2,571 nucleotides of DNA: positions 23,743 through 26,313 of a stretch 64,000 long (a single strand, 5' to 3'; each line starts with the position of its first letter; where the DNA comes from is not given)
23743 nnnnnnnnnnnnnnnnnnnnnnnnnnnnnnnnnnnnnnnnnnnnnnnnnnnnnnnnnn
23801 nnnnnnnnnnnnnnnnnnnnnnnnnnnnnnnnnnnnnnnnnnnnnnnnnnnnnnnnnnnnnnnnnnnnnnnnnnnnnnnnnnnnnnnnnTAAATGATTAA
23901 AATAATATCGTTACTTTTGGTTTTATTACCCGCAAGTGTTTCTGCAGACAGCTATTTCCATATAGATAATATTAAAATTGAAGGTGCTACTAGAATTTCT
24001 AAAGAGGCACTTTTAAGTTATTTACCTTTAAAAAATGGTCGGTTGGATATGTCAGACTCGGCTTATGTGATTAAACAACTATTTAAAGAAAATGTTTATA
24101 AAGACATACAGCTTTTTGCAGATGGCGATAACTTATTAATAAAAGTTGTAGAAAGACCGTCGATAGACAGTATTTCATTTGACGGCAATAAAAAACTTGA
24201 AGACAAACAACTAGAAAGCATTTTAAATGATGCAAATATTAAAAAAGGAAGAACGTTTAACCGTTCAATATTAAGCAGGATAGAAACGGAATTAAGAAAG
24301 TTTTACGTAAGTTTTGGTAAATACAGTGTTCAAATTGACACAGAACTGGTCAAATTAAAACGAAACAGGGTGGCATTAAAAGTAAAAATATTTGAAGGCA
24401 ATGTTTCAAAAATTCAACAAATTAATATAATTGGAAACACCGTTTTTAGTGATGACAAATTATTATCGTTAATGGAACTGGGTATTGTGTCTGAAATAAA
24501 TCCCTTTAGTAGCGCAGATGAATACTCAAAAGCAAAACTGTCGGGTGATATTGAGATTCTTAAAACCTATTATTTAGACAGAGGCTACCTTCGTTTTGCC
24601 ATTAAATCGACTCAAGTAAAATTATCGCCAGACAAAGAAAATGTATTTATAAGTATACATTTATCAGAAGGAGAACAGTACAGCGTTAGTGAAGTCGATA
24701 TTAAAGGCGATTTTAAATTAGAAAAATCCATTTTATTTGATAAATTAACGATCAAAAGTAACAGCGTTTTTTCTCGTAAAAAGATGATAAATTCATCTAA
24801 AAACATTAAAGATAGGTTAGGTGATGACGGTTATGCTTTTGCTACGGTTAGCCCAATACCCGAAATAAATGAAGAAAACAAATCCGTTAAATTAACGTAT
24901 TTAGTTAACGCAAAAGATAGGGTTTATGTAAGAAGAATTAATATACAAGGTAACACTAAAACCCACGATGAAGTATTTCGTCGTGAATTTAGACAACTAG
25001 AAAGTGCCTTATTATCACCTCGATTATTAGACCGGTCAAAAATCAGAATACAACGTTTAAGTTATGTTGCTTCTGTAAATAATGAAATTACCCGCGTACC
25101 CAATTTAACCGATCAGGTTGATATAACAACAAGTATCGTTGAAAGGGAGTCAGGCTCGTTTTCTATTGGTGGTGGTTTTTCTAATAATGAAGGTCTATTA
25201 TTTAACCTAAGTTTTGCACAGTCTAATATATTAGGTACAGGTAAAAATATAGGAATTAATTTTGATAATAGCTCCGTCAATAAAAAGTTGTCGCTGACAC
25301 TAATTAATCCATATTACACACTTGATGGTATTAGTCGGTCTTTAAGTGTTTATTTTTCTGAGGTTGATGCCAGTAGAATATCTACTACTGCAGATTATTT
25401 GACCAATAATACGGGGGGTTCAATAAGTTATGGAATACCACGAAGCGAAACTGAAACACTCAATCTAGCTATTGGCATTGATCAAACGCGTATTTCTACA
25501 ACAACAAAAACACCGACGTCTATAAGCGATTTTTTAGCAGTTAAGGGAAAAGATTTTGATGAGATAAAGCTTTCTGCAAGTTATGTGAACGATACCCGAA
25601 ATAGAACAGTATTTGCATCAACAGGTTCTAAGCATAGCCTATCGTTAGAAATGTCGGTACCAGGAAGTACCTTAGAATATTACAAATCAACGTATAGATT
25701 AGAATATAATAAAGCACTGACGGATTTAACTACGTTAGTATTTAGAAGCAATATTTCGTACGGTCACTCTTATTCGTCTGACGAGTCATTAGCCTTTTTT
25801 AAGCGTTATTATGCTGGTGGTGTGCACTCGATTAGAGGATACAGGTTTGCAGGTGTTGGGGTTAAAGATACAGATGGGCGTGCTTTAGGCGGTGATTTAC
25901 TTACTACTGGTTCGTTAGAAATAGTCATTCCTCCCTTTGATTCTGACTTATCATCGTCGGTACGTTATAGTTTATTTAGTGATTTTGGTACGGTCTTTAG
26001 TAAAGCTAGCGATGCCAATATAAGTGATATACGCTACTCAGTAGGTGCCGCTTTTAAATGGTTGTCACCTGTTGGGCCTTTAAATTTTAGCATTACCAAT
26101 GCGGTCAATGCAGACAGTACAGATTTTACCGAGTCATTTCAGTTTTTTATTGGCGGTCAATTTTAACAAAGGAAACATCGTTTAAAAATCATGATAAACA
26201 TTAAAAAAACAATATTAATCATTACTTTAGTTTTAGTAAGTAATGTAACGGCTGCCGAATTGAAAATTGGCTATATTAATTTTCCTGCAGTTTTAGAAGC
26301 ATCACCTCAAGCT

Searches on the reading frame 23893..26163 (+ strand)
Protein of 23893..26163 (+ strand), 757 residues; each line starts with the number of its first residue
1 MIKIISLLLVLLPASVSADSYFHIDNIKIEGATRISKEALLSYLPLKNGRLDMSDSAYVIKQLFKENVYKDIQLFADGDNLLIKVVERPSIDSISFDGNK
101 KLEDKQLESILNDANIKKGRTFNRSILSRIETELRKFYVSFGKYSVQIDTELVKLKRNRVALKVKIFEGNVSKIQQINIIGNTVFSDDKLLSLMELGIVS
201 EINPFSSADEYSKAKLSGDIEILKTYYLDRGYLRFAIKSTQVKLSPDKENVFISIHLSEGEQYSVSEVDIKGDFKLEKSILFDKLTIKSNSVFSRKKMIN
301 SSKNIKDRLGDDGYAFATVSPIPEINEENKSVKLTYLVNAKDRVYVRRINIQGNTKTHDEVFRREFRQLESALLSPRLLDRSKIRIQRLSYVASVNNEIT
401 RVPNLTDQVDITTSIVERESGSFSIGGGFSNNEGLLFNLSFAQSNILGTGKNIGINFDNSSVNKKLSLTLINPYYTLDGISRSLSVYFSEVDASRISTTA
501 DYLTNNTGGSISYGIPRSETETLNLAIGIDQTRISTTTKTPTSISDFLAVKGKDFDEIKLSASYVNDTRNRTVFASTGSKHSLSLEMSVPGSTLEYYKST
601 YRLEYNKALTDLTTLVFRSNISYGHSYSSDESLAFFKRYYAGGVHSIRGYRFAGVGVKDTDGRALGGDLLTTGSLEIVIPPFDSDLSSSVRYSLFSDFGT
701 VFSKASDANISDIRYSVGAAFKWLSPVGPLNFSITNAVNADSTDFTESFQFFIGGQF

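Call 22: search_protein_families(library=ncbifam, proteins=[window:23893-26163:+], max_evalue=1e-30)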
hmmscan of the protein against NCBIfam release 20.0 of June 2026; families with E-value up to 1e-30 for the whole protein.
window:23893-26163:+ (757 aa): 3 families
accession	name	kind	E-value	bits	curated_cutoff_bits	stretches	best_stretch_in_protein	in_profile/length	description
TIGR03303.1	OM_YaeT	equivalog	7.3e-219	728.9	297.15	1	22-757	1-741/741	outer membrane protein assembly factor BamA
NF008287.0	PRK11067.1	subfamily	7.7e-169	563.6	1181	1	8-756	10-801/802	outer membrane protein assembly factor BamA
NF047950.2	ATportTamA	equivalog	1.5e-36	126.2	625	0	556-753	375-563/569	autotransporter assembly complex protein TamA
